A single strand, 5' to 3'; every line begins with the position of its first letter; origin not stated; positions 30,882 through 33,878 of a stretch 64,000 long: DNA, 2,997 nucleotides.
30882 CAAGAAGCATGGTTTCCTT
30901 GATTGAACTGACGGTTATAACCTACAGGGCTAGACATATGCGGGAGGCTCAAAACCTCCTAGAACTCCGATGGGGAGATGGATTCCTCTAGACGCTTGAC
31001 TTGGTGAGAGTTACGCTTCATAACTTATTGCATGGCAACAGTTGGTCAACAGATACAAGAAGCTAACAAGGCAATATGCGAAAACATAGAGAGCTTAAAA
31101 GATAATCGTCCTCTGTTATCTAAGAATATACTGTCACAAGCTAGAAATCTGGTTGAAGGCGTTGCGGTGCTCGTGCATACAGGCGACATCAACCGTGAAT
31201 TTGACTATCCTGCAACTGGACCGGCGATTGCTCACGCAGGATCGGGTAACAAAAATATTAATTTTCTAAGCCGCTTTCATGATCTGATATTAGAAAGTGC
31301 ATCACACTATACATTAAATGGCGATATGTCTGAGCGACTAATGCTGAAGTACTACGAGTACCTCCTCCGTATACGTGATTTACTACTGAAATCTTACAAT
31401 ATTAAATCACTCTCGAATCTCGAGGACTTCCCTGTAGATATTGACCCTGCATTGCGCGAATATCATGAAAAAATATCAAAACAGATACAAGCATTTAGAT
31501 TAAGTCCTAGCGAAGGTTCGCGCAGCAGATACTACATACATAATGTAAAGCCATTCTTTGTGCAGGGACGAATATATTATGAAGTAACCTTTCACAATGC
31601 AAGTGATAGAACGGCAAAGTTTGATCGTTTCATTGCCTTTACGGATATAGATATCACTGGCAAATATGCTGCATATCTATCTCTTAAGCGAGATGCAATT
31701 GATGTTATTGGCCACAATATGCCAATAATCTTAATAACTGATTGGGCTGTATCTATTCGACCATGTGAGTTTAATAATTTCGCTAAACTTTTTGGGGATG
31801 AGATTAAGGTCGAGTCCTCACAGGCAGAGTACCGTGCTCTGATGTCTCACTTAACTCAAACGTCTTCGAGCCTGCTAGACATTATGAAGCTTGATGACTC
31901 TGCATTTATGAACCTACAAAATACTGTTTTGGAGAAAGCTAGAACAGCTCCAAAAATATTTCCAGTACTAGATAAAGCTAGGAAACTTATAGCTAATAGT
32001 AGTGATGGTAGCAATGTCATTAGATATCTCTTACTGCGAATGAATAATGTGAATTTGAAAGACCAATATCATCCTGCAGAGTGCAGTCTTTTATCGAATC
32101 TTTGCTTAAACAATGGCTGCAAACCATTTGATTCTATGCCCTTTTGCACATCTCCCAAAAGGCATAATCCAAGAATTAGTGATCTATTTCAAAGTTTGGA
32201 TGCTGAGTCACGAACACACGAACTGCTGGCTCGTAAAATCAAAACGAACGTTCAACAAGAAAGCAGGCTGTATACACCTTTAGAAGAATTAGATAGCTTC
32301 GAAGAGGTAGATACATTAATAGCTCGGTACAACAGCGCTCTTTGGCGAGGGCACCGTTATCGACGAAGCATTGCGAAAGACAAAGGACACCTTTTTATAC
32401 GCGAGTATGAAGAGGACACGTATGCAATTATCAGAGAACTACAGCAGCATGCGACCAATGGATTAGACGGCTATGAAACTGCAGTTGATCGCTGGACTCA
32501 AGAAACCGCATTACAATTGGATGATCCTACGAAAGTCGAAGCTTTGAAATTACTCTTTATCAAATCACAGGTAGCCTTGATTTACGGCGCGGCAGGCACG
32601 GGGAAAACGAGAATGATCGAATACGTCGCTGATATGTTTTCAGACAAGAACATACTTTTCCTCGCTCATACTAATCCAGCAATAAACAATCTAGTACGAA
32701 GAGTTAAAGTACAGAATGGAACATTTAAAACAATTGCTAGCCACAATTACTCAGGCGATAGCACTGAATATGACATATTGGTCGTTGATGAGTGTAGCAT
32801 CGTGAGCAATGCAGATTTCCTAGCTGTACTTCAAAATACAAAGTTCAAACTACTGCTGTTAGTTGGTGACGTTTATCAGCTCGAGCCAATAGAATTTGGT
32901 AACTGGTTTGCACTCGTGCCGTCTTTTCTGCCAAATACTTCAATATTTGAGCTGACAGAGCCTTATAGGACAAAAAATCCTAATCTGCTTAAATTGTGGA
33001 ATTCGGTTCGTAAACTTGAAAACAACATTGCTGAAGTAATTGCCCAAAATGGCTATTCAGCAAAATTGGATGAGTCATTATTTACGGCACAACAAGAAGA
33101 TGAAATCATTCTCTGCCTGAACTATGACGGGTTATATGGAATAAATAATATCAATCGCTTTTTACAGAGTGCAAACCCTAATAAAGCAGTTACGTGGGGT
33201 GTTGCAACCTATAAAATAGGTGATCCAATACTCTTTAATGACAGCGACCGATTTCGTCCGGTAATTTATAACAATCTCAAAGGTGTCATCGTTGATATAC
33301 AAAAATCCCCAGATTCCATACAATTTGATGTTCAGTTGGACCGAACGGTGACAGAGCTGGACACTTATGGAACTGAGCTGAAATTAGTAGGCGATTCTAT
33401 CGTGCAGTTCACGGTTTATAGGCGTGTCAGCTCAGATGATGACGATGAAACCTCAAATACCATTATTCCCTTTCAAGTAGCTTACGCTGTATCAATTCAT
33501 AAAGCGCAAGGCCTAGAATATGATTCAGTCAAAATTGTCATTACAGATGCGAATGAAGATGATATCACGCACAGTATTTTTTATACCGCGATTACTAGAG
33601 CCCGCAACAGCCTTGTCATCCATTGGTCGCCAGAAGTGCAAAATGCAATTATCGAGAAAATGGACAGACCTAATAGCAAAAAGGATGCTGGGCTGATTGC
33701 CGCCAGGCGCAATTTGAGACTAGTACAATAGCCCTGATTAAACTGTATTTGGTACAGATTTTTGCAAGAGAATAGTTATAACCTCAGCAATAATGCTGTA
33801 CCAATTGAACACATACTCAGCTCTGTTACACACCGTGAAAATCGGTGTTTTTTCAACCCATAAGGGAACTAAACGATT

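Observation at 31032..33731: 899-aa SF1 helicase with a ~510-aa orphan N-terminal half, solitary next to tRNA-Gly: candidate single-gene anti-MGE/defence factor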

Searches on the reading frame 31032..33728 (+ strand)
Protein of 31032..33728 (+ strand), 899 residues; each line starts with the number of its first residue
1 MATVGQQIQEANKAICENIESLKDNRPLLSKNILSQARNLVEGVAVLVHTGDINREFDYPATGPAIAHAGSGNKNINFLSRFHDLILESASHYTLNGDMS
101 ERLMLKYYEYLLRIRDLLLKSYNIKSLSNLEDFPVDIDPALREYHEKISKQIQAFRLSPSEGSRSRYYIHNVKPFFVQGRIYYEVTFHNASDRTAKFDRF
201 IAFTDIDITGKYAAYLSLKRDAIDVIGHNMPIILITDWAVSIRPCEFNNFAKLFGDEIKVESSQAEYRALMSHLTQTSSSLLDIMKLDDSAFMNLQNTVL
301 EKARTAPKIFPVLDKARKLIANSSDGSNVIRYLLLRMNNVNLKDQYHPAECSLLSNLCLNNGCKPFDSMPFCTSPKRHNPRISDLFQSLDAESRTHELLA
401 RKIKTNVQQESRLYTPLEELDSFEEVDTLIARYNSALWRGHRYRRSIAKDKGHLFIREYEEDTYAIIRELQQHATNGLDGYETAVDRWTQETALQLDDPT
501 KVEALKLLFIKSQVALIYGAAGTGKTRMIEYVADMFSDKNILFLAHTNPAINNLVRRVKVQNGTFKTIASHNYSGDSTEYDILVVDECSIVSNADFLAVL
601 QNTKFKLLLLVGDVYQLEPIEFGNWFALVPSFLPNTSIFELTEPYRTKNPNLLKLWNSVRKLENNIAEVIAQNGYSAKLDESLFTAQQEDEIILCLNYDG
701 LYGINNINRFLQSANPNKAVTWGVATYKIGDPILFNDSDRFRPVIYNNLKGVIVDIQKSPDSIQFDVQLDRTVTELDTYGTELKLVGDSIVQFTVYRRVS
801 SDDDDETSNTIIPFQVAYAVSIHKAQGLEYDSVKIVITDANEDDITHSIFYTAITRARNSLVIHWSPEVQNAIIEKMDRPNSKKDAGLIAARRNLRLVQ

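Call 4: search_protein_families(library=pfam, proteins=[window:31032-33728:+], max_evalue=0.1)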
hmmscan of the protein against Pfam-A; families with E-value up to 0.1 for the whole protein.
window:31032-33728:+ (899 aa): 16 families
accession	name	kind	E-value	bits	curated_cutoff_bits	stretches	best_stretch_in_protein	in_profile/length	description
PF01443.25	Viral_helicase1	-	4.8e-18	66.3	21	2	516-621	2-101/228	Viral superfamily 1 RNA helicase core domain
PF13604.12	AAA_30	-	1e-17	65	27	1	511-665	17-174/191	AAA domain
PF13245.12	AAA_19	-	5.9e-12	46.4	25.1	1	510-618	9-130/134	AAA domain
PF13538.12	UvrD_C_2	-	5.6e-11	42.6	27.4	1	817-863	2-51/52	UvrD-like helicase C-terminal domain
PF13086.12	AAA_11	-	3.7e-09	37.2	27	2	502-560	7-74/257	AAA domain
PF13361.12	UvrD_C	-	0.00022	21.2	25.6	1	801-866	275-348/350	UvrD-like helicase C-terminal domain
PF13191.12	AAA_16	-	0.00063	20.7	32.6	1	513-551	25-63/167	AAA ATPase domain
PF07728.20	AAA_5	-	0.0011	19.4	22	1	516-592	3-79/139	AAA domain (dynein-related subfamily)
PF04851.21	ResIII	-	0.0013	19.1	22.5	1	510-580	21-95/164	Type III restriction enzyme, res subunit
PF00580.27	UvrD-helicase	-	0.0023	18.1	23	1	511-560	12-67/271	UvrD/REP helicase N-terminal domain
PF09848.15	SLFN-g3_helicase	-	0.0034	17.1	24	0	513-587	2-87/354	Schlafen group 3, DNA/RNA helicase domain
PF13401.12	AAA_22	-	0.017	15.9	27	0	513-545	6-41/130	AAA domain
PF05872.18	HerA_C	-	0.034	13.2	22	1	513-571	22-81/502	Helicase HerA-like C-terminal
PF00004.35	AAA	-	0.07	14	21.2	0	516-587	2-65/131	ATPase family associated with various cellular activities (AAA)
PF13173.12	AAA_14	-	0.079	13.4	27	0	512-593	2-76/129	AAA domain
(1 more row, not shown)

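Call 5: search_protein_families(library=padloc, proteins=[window:31032-33728:+], max_evalue=0.1)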
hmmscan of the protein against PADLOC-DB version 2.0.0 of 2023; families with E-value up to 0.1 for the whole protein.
window:31032-33728:+ (899 aa): 30 families (the best 25 are shown)
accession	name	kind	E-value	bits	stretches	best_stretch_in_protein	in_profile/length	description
PDLC05035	PDC-S53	-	0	1304.5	1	1-895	1-896/900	-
PDLC05065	PDC-S68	-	2e-25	86.8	2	500-637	609-762/1221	-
PDLC01734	typeIV_RecD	-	3.6e-23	79.7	2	482-662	326-518/763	RecD_0_IVD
PDLC05066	PDC-S68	-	4.7e-22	75.9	2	812-871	993-1052/1202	-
PDLC05064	PDC-S68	-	1.9e-21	73.5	2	807-867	1041-1100/1273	-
PDLC01148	RecD_like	-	3.9e-15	53.2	1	484-863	302-678/719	RecD/Tra ATPase fused to N-terminal HHH domain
PDLC04476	PDC-M16A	-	2.3e-13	47.4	2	817-872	423-480/691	-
PDLC04475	PDC-M16A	-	2.5e-12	44.2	2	817-870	435-490/721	-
PDLC02350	AbiO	-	6.6e-10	36.3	1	510-665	191-345/468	AbiO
PDLC04173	GajB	-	2.2e-09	34.8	2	509-560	6-58/471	-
PDLC03802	RTasHel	-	2.2e-08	31.4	2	801-866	586-652/675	DRT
PDLC02372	Nhi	-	7.8e-08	29.4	1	511-617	198-301/470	-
PDLC04472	PDC-M16A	-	1.7e-07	28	1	817-881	649-715/930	-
PDLC03920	MkoA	-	2.5e-07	27.4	2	481-562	604-685/1112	-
PDLC04474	PDC-M16A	-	3.9e-07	26.9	1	815-875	647-715/917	-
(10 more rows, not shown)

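Call 6: search_protein_families(library=ncbifam, proteins=[window:31032-33728:+], max_evalue=0.1)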
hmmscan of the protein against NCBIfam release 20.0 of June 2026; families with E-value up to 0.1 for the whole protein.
window:31032-33728:+ (899 aa): 13 families
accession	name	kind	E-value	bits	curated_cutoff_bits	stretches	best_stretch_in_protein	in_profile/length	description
TIGR01448.2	helicase_RecD2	equivalog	7.8e-33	113.6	500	1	391-878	202-701/713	SF1B family DNA helicase RecD2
TIGR01447.1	recD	equivalog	6.6e-28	97.6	310.15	3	811-882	520-591/597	exodeoxyribonuclease V subunit alpha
TIGR02768.1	TraA_Ti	equivalog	3e-13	49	590.45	2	489-629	353-498/751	Ti-type conjugative transfer relaxase TraA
NF008127.0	PRK10875.1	equivalog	9.6e-11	40.9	671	1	814-877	540-604/619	exodeoxyribonuclease V subunit alpha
NF010464.0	PRK13889.1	subfamily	3.2e-10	38.6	1015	2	482-628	334-484/992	conjugal transfer relaxase TraA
NF010402.0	PRK13826.1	subfamily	4.4e-07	28.2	1317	2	504-628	389-519/1102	Dtr system oriT relaxase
TIGR00376.1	TIGR00376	hypoth_equivalog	1e-06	27.5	348.9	1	501-559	163-223/639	IGHMBP2 family helicase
NF041258.1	motor_HelR_2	exception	0.0005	18.4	1100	1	802-869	637-706/713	RNA polymerase recycling motor ATPase HelR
NF040671.1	PLuB_AAA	exception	0.0029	15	999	1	472-556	794-877/1256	PLuB system helicase-like protein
NF041465.1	HelD_MYCSM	equivalog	0.0071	14.4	1051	0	803-864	643-707/719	RNA polymerase recycling motor HelD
NF010063.0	PRK13541.1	equivalog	0.031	14.1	200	1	500-556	14-69/195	cytochrome c biogenesis protein CcmA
TIGR01618.1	phage_P_loop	hypoth_equivalog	0.043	13.4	138.75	0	513-603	13-105/220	phage nucleotide-binding protein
NF005304.0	PRK06835.1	equivalog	0.045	12.8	215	0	515-588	186-255/330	ATP-binding protein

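Call 9: search_solved_structures(query=window:31032-33728:+, max_evalue=0.01)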
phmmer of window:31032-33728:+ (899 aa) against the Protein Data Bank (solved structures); distinct sequences matched with E-value up to 0.01: 6.
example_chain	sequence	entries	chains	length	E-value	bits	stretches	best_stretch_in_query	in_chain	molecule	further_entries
3e1s_A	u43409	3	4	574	1.8e-10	42.7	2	808-861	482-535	Exodeoxyribonuclease V, subunit RecD | Exodeoxyribonuclease V, subunit RecD, putative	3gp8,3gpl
9kwf_B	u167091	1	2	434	6.5e-07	30.9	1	514-621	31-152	Putative deoxyribonuclease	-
8bns_A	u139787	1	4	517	1.2e-06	30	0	812-859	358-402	AAA ATPase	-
1w36_D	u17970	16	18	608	1.3e-05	26.5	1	814-875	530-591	EXODEOXYRIBONUCLEASE V ALPHA CHAIN | RecBCD enzyme subunit RecD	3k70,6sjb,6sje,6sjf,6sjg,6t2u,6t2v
5ld2_D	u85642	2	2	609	1.3e-05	26.5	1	814-875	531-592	RecBCD enzyme subunit RecD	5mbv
8bnv_A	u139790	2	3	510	0.0022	19.2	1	505-859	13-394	AAA family ATPase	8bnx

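Call 15: find_related_loci(query=A1, collection=genome_contigs, flank=10000)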
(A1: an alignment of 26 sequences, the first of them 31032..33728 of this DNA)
Query A1 (899 aa) in genome_contigs; peptide patterns used: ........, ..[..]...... (x = any residue, [..] = any of these).
600 stretches matched a pattern (row limit reached: there are more); 597 encode a relative of the query (tblastn E <= 1e-3); the best 80 are kept; 80 distinct loci.
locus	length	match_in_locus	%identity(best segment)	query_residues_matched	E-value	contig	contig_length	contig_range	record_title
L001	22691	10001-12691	59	1-896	0e+0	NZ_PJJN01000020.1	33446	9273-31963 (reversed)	Cryobacterium sp. Y29 C309, whole genome shotgun sequence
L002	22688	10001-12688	59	1-895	0e+0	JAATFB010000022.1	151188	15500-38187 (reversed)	MAG: Actinomycetales bacterium isolate bin_16 k141_5624382, whole genome shotgun sequence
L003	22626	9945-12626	58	1-895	0e+0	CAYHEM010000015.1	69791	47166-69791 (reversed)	MAG TPA_asm: uncultured Gallionella sp. isolate ERP119702_co1_195 genome assembly, contig: NODE_293_length_69791_cov_45.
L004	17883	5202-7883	58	1-895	0e+0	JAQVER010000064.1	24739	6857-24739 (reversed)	MAG: Desulfocapsaceae bacterium isolate STE_14 NODE_4268_length_24739_cov_4.058142_Sandtown_E, whole genome shotgun sequ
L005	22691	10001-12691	58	1-895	0e+0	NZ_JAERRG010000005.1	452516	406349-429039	Streptomyces endocoffeicus strain CA3R110 5, whole genome shotgun sequence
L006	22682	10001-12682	59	1-895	0e+0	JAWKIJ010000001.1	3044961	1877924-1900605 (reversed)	MAG: Microthrixaceae bacterium isolate BC1.12 BC1.12.fa-1, whole genome shotgun sequence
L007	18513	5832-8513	58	1-895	0e+0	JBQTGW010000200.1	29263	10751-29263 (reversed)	MAG: Pseudonocardiales bacterium isolate SAR66 c_000000242861, whole genome shotgun sequence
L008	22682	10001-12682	58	1-895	0e+0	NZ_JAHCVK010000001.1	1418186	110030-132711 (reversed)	Geomobilimonas luticola strain JCM 17780 NODE_1_length_1418186_cov_221.788490, whole genome shotgun sequence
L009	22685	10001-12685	58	1-896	0e+0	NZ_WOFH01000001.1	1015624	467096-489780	Actinomadura litoris strain NEAU-AAG5 Scaffold1, whole genome shotgun sequence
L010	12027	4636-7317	58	1-895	0e+0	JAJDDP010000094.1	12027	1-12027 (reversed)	MAG: Phycisphaerae bacterium isolate OFTM209 OFTM209_93, whole genome shotgun sequence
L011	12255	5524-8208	57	1-895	0e+0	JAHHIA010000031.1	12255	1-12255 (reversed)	MAG: Scytolyngbya sp. HA4215-MV1 scaffold_118_c1, whole genome shotgun sequence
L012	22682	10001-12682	58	1-895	0e+0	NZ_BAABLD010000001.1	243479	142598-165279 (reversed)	Viridibacterium curvum strain JCM 18715 sequence01, whole genome shotgun sequence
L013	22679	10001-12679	59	1-895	0e+0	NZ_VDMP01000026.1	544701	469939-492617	Nocardioides albidus strain CCTCC AB 2015297 scaffold31, whole genome shotgun sequence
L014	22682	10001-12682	58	1-896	0e+0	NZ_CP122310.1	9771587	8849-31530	Streptomyces sp. SYP-A7185 chromosome, complete genome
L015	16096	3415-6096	57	1-895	0e+0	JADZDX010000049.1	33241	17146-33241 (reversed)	MAG: Fimbriimonadaceae bacterium isolate SJ800 c_000000583051, whole genome shotgun sequence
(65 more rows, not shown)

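Call 25: search_protein_families(library=padloc, alignment_id=A3, max_evalue=0.00001)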
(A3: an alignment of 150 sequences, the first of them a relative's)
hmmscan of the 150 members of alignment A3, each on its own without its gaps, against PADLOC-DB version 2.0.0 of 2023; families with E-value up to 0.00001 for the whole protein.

A. member 1, L001:7287-9206:- (640 aa): 19 families
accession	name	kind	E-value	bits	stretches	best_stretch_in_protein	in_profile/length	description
PDLC03608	REase_MTase_IIG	-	7e-107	356.5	1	19-633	7-612/614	Type IIG restriction enzyme-methyltransferase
PDLC03619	REase_MTase_IIG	-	1.3e-84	282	1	404-631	1-246/274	Type IIG restriction enzyme-methyltransferase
PDLC03602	REase_MTase_IIG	-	1e-68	230.5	1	38-630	16-618/637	Type IIG restriction enzyme-methyltransferase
PDLC03616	REase_MTase_IIG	-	2.7e-40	136.4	1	310-559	367-618/721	Type IIG restriction enzyme-methyltransferase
PDLC03021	MTase_I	-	3.1e-34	116.6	1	273-578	105-417/491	Type I methyltransferase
PDLC04134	mad2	-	5.3e-19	66.4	1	305-571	248-480/492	mads_2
PDLC03025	MTase_I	-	3.3e-16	57.1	1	293-546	123-380/569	Type I methyltransferase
PDLC03026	MTase_I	-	8.8e-14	49.5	1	292-553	103-376/487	Type I methyltransferase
PDLC03022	MTase_I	-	1e-11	42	1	307-460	157-312/857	Type I methyltransferase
PDLC03029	MTase_I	-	2.4e-11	40.8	1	338-432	180-276/661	Type I methyltransferase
PDLC03031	MTase_I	-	5.8e-11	39.3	1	326-431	176-275/834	Type I methyltransferase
PDLC03027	MTase_I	-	2e-10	37.8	0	312-434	134-249/810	Type I methyltransferase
PDLC03218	MTase_II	-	9.8e-10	35.6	1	312-423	244-354/532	Type II methyltransferase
PDLC03036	MTase_I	-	3.2e-08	30.4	1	318-432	198-315/635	Type I methyltransferase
PDLC03357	MTase_II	-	7.5e-08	29.2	0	464-543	261-342/620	Type II methyltransferase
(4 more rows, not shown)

B. families by the number of members that match (of 150 scanned): 326 families (the first 25 are shown)
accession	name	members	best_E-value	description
PDLC03048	REase_I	5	0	Type I restriction enzyme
PDLC03045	REase_I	5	9.2e-67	Type I restriction enzyme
PDLC02707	PbeA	5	1.4e-17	PbeA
PDLC04142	capH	5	3.1e-08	capH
PDLC03040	REase_I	4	4e-95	Type I restriction enzyme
PDLC03955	RmrA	4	5.8e-82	-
PDLC03949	RmrA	4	1.1e-71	-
PDLC03046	REase_I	4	2e-59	Type I restriction enzyme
PDLC03952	RmrA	4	1.1e-50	-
PDLC03044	REase_I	4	2.5e-49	Type I restriction enzyme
PDLC03948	RmrA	4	4e-49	-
PDLC03947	RmrA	4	5.4e-48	-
PDLC03951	RmrA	4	1.4e-47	-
PDLC03956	RmrA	4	3.9e-43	-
PDLC03954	RmrA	4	5.7e-43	-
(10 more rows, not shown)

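Call 33: find_encoding_contigs(protein=window:31032-33728:+, flank=10000, max_places=6)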
Protein window:31032-33728:+ (899 aa): 2 contigs read that carry it; 2 places shown.
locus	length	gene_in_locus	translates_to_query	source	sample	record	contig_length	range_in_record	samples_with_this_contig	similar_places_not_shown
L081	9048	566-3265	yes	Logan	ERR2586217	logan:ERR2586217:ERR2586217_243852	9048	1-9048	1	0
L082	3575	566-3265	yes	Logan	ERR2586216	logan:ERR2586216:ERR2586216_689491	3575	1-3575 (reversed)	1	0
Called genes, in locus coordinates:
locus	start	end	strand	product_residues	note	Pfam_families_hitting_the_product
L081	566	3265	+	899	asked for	PF13086:AAA_11 (faint), PF13245:AAA_19, PF13604:AAA_30, PF01443:Viral_helicase1, PF13538:UvrD_C_2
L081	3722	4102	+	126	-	PF07237:DUF1428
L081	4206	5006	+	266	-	-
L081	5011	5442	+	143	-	PF08327:AHSA1 (weak)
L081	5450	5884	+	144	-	PF08818:DUF1801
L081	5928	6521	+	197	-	PF01872:RibD_C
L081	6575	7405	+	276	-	-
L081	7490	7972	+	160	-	PF11188:DUF2975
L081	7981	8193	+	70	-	PF13443:HTH_26, PF01381:HTH_3 (weak)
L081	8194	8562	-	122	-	-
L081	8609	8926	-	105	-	PF01503:PRA-PH (weak), PF03819:MazG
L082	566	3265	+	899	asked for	PF13086:AAA_11 (faint), PF13245:AAA_19, PF13604:AAA_30, PF01443:Viral_helicase1, PF13538:UvrD_C_2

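Call 89: search_protein_families(library=phrogs, proteins=[window:31032-33728:+], max_evalue=0.001)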
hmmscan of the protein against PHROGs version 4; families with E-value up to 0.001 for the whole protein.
window:31032-33728:+ (899 aa): 5 families
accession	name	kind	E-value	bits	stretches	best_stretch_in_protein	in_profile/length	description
phrog_325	-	DNA, RNA and nucleotide metabolism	1.2e-75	256.6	1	2-879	64-881/986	Dda-like helicase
phrog_4412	-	DNA, RNA and nucleotide metabolism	5.9e-30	105.2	1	438-876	275-724/743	exonuclease V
phrog_1967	-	DNA, RNA and nucleotide metabolism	6.3e-11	42.6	1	510-570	164-231/776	DNA helicase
phrog_25411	-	unknown function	8.9e-07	28.9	0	560-624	335-396/627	-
phrog_2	-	head and packaging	2e-05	24.5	1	438-599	210-383/807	terminase large subunit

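Call 91: search_protein_families(library=padloc, alignment_id=A7, max_evalue=0.00001)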
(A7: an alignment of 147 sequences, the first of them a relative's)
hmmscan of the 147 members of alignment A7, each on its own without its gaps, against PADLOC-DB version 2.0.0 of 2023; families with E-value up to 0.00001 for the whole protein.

A. member 1, L001:12839-13573:- (245 aa): 0 families

B. families by the number of members that match (of 147 scanned): 241 families (the first 25 are shown)
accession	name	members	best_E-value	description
PDLC03830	ZacC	2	0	-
PDLC02500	BrxHI|BrxHII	2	1.6e-51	BrxHI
PDLC02843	DpdE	2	3.5e-50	DpdE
PDLC02840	DpdE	2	2.6e-48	DpdE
PDLC02844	DpdE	2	7.7e-42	DpdE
PDLC02504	BrxHI|BrxHII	2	6.2e-41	BrxHII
PDLC02619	DrmD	2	3.5e-40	DrmD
PDLC02621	DrmD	2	8.5e-39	DrmD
PDLC02846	DpdE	2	1.5e-33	DpdE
PDLC02623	DrmD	2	1.6e-33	DrmD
PDLC02634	DrmD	2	1.8e-32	DrmD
PDLC02572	DrmA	2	6.9e-31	DrmA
PDLC02632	DrmD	2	1.1e-25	DrmD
PDLC02633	DrmD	2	5.6e-19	DrmD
PDLC04556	PDC-M27C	2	1.1e-18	-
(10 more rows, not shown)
